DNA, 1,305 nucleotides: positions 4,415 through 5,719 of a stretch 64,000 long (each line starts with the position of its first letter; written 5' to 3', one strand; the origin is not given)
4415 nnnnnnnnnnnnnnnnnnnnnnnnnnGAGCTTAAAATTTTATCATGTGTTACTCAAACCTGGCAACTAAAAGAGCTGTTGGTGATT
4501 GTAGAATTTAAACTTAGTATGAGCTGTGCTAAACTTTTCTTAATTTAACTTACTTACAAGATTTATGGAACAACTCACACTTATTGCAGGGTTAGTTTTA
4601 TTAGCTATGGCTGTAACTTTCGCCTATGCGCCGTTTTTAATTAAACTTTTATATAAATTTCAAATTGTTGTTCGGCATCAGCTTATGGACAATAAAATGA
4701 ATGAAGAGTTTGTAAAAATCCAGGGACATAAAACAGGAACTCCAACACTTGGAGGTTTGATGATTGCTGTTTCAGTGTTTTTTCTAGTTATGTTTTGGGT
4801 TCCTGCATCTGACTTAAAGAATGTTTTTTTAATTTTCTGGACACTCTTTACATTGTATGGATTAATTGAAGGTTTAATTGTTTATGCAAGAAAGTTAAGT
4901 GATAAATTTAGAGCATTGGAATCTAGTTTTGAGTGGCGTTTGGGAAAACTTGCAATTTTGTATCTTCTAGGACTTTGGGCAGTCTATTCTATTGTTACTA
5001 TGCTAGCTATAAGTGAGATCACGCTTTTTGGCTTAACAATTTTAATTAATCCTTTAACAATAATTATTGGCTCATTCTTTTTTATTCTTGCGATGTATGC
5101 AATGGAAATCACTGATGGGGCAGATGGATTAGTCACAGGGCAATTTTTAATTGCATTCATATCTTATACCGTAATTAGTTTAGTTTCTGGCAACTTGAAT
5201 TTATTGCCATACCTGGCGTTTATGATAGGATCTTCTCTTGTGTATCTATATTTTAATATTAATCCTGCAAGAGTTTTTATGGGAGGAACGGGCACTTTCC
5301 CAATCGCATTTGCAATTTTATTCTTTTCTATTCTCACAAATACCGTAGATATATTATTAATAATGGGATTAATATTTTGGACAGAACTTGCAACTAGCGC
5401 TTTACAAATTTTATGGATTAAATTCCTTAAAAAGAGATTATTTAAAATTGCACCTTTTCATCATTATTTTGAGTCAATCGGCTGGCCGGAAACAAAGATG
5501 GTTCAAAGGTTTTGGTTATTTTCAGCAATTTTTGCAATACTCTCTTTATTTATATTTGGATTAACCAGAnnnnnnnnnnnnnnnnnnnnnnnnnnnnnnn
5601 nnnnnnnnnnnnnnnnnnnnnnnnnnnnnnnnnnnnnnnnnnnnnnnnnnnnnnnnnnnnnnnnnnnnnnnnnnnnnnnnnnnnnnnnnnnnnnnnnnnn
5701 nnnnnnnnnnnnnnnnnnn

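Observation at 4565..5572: MraY homolog lacking the canonical catalytic aspartates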

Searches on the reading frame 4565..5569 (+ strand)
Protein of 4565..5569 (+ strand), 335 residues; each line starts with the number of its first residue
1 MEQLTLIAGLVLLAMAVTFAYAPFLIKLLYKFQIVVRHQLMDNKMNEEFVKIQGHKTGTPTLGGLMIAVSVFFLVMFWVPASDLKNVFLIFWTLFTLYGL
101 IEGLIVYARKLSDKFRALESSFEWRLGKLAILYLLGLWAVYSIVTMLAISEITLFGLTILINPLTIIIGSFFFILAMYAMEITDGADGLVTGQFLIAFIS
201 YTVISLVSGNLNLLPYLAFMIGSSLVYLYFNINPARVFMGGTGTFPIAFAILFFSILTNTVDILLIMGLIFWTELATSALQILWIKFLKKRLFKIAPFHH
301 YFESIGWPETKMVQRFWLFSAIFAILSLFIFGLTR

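Call 3: search_protein_families(library=pfam, proteins=[window:4565-5569:+], max_evalue=1)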
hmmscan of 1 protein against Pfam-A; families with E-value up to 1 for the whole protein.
window:4565-5569:+ (335 aa): 3 families
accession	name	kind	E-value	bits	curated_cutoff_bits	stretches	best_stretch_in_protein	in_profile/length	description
PF00953.26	Glycos_transf_4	-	2e-15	57.6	27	1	128-258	28-159/160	Glycosyl transferase family 4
PF00752.23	XPG_N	-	0.14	13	22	0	215-242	56-83/101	XPG N-terminal domain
PF14895.11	PPPI_inhib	-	0.21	11.2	25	0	44-107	25-88/346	Protein phosphatase 1 inhibitor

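Call 4: search_protein_families(library=ncbifam, proteins=[window:4565-5569:+], max_evalue=1)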
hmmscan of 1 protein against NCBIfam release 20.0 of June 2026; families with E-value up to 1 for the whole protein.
window:4565-5569:+ (335 aa): 3 families
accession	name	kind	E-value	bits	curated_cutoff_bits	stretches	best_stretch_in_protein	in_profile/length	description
TIGR00445.1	mraY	equivalog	9.8e-40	137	192.05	1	37-329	13-316/321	phospho-N-acetylmuramoyl-pentapeptide-transferase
NF053644.1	MraY_archaea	equivalog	3.5e-22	79.2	450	2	140-328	162-340/340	pseudomurein biosynthesis MraY family phospho-N-acetylmuramoyl-pentapeptide-transferase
TIGR02380.1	ECA_wecA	exception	1e-07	31.4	326.05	1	53-261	35-232/346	UDP-N-acetylglucosamine--undecaprenyl-phosphate N-acetylglucosaminephosphotransferase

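Call 5: search_solved_structures(query=window:4565-5569:+, max_evalue=1, show_alignments=3)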
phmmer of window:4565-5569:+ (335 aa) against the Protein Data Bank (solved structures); distinct sequences matched with E-value up to 1: 5.
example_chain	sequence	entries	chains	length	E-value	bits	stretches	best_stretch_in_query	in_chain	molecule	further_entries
5jnq_A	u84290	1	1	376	3.7e-28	102.2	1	11-328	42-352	Phospho-N-acetylmuramoyl-pentapeptide-transferase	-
8tlu_A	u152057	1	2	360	1.6e-25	93.5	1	55-328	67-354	Phospho-N-acetylmuramoyl-pentapeptide-transferase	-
8g01_A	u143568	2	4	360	1.7e-25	93.5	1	54-328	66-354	Phospho-N-acetylmuramoyl-pentapeptide-transferase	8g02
9zno_A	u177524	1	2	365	2.9e-25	92.7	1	11-331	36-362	Phospho-N-acetylmuramoyl-pentapeptide-transferase (MraY)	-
4j72_A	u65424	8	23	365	4.5e-20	75.6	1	11-331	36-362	Phospho-N-acetylmuramoyl-pentapeptide-transferase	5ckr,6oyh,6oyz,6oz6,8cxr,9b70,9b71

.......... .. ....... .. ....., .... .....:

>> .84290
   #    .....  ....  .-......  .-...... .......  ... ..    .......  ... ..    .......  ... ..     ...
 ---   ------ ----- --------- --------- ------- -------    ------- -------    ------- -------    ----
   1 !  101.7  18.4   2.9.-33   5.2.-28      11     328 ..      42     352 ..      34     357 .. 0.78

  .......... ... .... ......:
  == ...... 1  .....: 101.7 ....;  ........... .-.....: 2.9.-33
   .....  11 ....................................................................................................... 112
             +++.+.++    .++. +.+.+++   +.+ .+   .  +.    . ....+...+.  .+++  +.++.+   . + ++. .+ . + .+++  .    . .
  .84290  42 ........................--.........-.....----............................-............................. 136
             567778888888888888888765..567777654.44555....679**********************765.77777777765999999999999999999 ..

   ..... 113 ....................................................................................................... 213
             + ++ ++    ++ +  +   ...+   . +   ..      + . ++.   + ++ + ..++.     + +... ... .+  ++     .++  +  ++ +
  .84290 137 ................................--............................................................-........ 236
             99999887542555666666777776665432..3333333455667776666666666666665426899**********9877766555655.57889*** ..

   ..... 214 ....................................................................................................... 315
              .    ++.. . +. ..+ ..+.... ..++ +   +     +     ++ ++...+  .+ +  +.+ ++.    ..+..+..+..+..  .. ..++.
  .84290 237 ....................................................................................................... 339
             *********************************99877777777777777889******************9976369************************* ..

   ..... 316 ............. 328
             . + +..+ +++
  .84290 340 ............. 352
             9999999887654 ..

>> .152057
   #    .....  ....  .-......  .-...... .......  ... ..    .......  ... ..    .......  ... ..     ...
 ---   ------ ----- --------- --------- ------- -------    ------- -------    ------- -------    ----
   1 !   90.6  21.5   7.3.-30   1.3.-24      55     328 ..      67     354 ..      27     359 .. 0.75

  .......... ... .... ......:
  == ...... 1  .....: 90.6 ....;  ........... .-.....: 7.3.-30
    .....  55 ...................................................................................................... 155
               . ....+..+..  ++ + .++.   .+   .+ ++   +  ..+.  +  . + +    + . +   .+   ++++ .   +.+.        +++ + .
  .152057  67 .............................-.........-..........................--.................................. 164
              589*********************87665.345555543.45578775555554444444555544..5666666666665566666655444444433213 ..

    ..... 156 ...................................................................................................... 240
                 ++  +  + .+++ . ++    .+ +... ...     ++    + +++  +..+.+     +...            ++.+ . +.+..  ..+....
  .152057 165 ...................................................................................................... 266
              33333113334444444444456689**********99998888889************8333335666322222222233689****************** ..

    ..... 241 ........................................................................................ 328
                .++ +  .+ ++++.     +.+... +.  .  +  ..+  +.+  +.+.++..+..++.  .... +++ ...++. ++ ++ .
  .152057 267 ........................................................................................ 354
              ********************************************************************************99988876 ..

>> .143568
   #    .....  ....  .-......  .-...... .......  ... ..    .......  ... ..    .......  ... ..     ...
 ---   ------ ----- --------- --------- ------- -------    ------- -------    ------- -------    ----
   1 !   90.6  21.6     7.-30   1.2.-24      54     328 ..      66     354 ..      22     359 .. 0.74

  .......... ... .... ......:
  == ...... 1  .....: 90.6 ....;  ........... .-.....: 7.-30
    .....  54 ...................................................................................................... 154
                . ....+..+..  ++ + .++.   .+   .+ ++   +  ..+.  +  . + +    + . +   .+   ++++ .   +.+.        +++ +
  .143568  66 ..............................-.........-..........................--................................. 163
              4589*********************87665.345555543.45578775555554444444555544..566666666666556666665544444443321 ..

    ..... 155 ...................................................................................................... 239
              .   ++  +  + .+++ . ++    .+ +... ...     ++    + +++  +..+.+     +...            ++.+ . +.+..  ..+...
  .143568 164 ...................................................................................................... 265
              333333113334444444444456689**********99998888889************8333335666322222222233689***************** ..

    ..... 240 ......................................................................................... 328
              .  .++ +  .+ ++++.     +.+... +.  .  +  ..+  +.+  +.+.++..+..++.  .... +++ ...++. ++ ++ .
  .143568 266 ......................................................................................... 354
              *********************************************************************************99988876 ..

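Call 9: find_homologous_proteins(query=window:4565-5569:+, max_evalue=0.00001)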
Query window:4565-5569:+ (335 aa): 669 proteins with E <= 0.00001 among 8000 candidates; the best 120 are listed.
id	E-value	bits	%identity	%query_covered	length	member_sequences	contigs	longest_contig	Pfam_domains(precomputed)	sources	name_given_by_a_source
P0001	3.4e-206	702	100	100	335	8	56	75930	PF00953.27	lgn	-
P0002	7.8e-159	547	77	100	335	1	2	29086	PF00953.27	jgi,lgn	-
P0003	3.7e-157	541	75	100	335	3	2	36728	PF00953.27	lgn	-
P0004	4.4e-152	524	73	100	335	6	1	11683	PF00953.27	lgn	-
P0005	3.7e-151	521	72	100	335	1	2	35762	PF00953.27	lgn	-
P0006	4.9e-151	521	72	100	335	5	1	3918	PF00953.27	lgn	-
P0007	1.2e-149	516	72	100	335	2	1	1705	PF00953.27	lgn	-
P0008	2.5e-149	515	70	100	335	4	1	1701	PF00953.27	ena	-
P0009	1.7e-148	513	72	100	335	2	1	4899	PF00953.27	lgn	-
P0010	1.9e-143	496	68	100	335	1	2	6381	PF00953.27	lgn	-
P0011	4.4e-140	485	66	100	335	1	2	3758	PF00953.27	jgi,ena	-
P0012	3.3e-136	472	66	100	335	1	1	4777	PF00953.27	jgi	-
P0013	3.5e-135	469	71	91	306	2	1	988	PF00953.27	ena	-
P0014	2.9e-134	466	67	100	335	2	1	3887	PF00953.27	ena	-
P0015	1.0e-132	461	65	99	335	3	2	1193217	PF00953.27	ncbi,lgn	-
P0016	1.1e-126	441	61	100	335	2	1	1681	PF00953.27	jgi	jgi:phospho-N-acetylmuramoyl-pentapeptide-transferase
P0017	9.3e-125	435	60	100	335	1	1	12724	PF00953.27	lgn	-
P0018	1.4e-122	427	64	100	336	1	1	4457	PF00953.27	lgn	-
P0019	1.5e-120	421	66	87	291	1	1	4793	PF00953.27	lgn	-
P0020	5.8e-120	419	56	100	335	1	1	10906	PF00953.27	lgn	-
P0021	5.2e-116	406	65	87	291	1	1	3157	PF00953.27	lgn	-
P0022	7.4e-116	405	57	95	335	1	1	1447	PF00953.27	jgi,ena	-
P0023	2.9e-115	403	55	100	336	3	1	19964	PF00953.27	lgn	-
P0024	3.1e-115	403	59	96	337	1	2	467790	PF00953.27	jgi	jgi:phospho-N-acetylmuramoyl-pentapeptide-transferase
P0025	8.4e-115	402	55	99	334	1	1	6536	PF00953.27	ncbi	-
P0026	7.8e-114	399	56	99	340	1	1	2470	PF00953.27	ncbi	-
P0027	8.7e-114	399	56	99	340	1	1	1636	PF00953.27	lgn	-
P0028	8.7e-114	398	57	97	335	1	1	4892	PF00953.27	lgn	-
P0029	4.1e-113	396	58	89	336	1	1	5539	PF00953.27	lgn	-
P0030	5.7e-113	396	56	99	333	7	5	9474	PF00953.27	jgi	jgi:phospho-N-acetylmuramoyl-pentapeptide-transferase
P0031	6.3e-113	396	56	99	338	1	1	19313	PF00953.27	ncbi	-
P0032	1.1e-112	395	55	99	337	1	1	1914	PF00953.27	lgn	-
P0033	1.1e-112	395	57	99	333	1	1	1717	PF00953.27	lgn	-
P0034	2.1e-112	394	58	97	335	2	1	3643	PF00953.27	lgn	-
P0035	1.4e-110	388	54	99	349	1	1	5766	PF00953.27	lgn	-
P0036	4.0e-110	386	55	99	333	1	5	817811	PF00953.27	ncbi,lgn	-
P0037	5.3e-110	386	53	99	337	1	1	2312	PF00953.27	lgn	-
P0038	1.3e-109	385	58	88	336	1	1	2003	PF00953.27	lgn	-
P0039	1.3e-109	385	56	98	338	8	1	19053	PF00953.27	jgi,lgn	jgi:phospho-N-acetylmuramoyl-pentapeptide-transferase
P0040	3.5e-109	383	55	99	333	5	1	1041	PF00953.27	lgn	-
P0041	4.1e-109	383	54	99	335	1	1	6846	PF00953.27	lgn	-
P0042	3.8e-108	380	54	99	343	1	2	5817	PF00953.27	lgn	-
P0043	1.6e-107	378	53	100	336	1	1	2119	PF00953.27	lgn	-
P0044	6.4e-107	376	54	99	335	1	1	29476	PF00953.27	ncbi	-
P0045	7.8e-107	376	55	96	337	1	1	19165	PF00953.27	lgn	-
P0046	2.9e-106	374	54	91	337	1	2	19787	PF00953.27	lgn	-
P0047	5.7e-106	373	60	83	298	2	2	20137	PF00953.27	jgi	jgi:phospho-N-acetylmuramoyl-pentapeptide-transferase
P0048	7.0e-106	373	54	95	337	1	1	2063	PF00953.27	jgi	jgi:phospho-N-acetylmuramoyl-pentapeptide-transferase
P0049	1.9e-105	371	59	88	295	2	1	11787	PF00953.27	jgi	-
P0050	9.2e-105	369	51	94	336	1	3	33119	PF00953.27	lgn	-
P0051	1.4e-104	368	54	91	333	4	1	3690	PF00953.27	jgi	jgi:phospho-N-acetylmuramoyl-pentapeptide-transferase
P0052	1.5e-101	358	51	97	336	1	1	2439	PF00953.27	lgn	-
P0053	1.6e-101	358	54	100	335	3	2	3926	PF00953.27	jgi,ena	-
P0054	1.9e-101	358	51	96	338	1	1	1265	PF00953.27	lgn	-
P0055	2.0e-100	355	52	99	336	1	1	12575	PF00953.27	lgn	-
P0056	3.4e-99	351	51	92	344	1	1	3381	PF00953.27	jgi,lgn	-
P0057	6.2e-99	350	50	99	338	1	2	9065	PF00953.27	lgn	-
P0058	7.9e-99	349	51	97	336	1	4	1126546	PF00953.27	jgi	jgi:phospho-N-acetylmuramoyl-pentapeptide-transferase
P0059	3.1e-98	347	50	97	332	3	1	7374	PF00953.27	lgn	-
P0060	6.7e-93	330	50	95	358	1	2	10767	PF00953.27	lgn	-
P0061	1.4e-91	326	51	96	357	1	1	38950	PF00953.27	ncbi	-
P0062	2.5e-91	325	50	93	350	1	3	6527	PF00953.27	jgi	jgi:phospho-N-acetylmuramoyl-pentapeptide-transferase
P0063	5.8e-88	314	46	94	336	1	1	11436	PF00953.27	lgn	-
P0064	1.3e-87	312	47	96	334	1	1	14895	PF00953.27,PF10555.15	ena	-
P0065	1.6e-85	306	45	97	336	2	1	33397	PF00953.27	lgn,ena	-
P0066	2.1e-85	305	47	93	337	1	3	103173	PF00953.27,PF10555.15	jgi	jgi:phospho-N-acetylmuramoyl-pentapeptide-transferase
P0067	3.6e-85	304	48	88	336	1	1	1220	PF00953.27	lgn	-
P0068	1.7e-84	302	45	96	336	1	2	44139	PF00953.27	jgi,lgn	-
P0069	8.1e-83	297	46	96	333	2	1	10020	PF00953.27,PF10555.15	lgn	-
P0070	1.3e-82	296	46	94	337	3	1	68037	PF00953.27,PF10555.15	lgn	-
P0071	1.6e-82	296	45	91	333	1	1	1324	PF00953.27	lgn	-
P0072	2.0e-82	295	44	99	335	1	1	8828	PF00953.27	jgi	jgi:phospho-N-acetylmuramoyl-pentapeptide-transferase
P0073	1.2e-81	293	44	93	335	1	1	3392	PF00953.27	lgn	-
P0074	2.0e-80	289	45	94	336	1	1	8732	PF00953.27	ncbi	-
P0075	2.7e-80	288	46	94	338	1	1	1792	PF00953.27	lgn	-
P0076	7.2e-79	284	44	98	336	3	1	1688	PF00953.27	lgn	-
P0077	8.8e-79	283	42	99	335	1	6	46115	PF00953.27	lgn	-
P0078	9.5e-77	277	45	93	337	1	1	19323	PF00953.27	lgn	-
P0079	4.5e-76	275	43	93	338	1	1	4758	PF00953.27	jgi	jgi:phospho-N-acetylmuramoyl-pentapeptide-transferase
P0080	4.9e-76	274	53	76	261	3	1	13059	PF00953.27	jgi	jgi:phospho-N-acetylmuramoyl-pentapeptide-transferase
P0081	3.7e-73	265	42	96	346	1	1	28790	PF00953.27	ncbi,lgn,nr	ncbi:hypothetical protein JW962_02685 [Candidatus Dojkabacteria bacterium]|nr:hypothetical protein [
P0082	1.6e-72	263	42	95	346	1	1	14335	PF00953.27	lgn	-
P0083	2.7e-72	262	43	91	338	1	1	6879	PF00953.27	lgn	-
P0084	6.3e-70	254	40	93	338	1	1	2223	PF00953.27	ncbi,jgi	jgi:phospho-N-acetylmuramoyl-pentapeptide-transferase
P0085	1.0e-59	221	36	95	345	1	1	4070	PF00953.27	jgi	jgi:phospho-N-acetylmuramoyl-pentapeptide-transferase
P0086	4.6e-58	215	45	78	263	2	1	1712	PF00953.27,PF10555.15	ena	-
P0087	9.2e-54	201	41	88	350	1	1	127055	PF00953.27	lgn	-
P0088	2.6e-51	193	35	91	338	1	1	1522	PF00953.27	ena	-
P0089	3.8e-51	193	33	96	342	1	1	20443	PF00953.27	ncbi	-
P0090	5.3e-50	189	37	93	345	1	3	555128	PF00953.27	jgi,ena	-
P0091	3.9e-41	160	34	99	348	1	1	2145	PF00953.27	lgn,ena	-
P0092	2.8e-40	157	32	96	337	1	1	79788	PF00953.27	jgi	-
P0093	2.7e-38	150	35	69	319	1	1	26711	PF00953.27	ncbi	-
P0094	3.7e-37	147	35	93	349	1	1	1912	PF00953.27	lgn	-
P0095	3.3e-36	144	43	37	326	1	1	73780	PF00953.27,PF10555.15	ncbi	-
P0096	6.2e-36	143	34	92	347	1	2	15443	PF00953.27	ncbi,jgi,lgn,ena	jgi:phospho-N-acetylmuramoyl-pentapeptide-transferase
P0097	1.2e-35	142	33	96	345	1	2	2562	PF00953.27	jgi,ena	-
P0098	8.6e-35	139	34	91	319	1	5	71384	PF00953.27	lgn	-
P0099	2.1e-34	138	28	94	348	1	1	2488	PF00953.27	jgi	jgi:phospho-N-acetylmuramoyl-pentapeptide-transferase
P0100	3.6e-34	137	34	88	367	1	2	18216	PF00953.27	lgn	-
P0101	6.4e-34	136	31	100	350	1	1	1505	PF00953.27,PF10555.15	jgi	-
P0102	1.0e-33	135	31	20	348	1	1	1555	PF00953.27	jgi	-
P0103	1.1e-33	135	33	95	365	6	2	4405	PF00953.27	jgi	jgi:phospho-N-acetylmuramoyl-pentapeptide-transferase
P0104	1.5e-33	135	31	19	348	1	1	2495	PF00953.27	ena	-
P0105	1.7e-33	135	33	94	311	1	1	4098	PF00953.27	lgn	-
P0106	1.9e-33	134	33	92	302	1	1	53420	PF00953.27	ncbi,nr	ncbi:hypothetical protein HYV12_00125 [Candidatus Dojkabacteria bacterium]|nr:hypothetical protein [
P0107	2.7e-33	134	32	72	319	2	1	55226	PF00953.27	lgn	-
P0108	8.6e-33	132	31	19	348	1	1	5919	PF00953.27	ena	-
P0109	9.2e-33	132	32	99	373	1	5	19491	PF00953.27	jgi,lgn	-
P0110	1.2e-32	132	32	92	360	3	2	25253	PF00953.27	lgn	-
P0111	3.4e-32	130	31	100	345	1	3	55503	PF00953.27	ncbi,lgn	-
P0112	3.9e-32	130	31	99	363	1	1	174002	PF00953.27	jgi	jgi:phospho-N-acetylmuramoyl-pentapeptide-transferase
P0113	4.1e-32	130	31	95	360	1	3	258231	PF00953.27,PF10555.15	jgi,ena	-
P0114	4.1e-32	130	32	92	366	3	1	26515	PF00953.27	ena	-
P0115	4.3e-32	130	31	100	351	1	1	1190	PF00953.27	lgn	-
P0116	5.4e-32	130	34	92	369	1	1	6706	PF00953.27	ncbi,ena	-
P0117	6.1e-32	130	32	98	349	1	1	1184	PF00953.27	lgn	-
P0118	6.2e-32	130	31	92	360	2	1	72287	PF00953.27,PF10555.15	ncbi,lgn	-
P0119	6.5e-32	129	32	93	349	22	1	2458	PF00953.27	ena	-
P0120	6.9e-32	129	32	99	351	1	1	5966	PF00953.27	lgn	-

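Call 14: find_encoding_contigs(protein=P0015, flank=10000, max_places=3)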
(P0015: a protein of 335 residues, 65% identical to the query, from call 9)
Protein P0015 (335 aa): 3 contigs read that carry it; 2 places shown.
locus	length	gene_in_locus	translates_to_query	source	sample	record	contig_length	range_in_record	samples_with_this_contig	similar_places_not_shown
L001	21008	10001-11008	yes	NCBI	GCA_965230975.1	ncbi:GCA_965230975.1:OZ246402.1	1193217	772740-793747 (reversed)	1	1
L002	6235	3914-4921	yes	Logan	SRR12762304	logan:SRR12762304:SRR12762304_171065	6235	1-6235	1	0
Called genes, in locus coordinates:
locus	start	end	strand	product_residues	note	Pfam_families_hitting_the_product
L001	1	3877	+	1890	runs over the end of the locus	PF13472:Lipase_GDSL_2 (weak), PF01551:Peptidase_M23, PF09992:NAGPA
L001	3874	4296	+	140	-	-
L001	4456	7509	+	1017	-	PF07517:SecA_DEAD, PF01043:SecA_PP_bind, PF21090:P-loop_SecA, PF07516:SecA_SW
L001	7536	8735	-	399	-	PF00704:Glyco_hydro_18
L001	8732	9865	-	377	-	PF02646:RmuC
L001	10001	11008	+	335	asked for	PF00953:Glycos_transf_4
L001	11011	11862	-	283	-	-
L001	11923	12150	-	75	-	-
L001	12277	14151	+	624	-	PF00009:GTP_EFTU, PF03144:GTP_EFTU_D2, PF14492:EFG_III, PF16658:RF3_C (weak), PF00679:EFG_C, PF06421:LepA_C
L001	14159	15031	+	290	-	PF02518:HATPase_c (weak)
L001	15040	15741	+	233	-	PF00149:Metallophos, PF12850:Metallophos_2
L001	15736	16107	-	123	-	-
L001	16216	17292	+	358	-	PF03462:PCRF, PF00472:RF-1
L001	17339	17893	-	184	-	PF00072:Response_reg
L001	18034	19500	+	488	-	PF00749:tRNA-synt_1c, PF19269:Anticodon_2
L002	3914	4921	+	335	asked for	PF00953:Glycos_transf_4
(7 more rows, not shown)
